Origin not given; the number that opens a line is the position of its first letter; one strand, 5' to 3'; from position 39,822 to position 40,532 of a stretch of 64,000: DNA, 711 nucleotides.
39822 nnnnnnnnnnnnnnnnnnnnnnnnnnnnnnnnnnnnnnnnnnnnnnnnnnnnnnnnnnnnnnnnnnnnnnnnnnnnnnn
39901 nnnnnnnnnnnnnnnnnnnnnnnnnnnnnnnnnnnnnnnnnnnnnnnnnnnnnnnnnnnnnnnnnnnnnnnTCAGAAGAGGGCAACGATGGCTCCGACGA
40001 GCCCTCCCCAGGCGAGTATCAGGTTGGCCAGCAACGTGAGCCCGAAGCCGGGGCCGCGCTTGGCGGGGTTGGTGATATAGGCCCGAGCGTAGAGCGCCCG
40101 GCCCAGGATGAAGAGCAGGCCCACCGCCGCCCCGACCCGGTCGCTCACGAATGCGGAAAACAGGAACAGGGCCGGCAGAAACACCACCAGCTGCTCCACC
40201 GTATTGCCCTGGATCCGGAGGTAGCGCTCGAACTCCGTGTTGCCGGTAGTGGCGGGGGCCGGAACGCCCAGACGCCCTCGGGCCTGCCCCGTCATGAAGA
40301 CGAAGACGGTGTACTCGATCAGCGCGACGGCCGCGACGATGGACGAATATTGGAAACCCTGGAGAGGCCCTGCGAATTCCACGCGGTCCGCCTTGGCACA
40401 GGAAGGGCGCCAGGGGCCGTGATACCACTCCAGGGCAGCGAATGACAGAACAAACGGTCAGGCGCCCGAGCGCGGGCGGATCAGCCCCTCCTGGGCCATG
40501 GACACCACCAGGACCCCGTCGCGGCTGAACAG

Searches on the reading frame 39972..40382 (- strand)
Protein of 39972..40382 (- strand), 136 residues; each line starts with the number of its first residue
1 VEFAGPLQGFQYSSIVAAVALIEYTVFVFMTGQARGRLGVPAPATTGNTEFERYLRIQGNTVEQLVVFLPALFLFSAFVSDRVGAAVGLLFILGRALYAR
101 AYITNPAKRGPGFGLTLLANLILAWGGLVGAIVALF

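Call 98: search_protein_families(library=pfam, proteins=[window:39972-40382:-], max_evalue=0.001)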
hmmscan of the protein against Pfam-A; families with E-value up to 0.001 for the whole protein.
window:39972-40382:- (136 aa): 1 family
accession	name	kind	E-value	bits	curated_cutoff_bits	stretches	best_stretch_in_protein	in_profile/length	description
PF01124.23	MAPEG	-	9.8e-19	68.2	23.4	1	15-128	3-128/129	MAPEG family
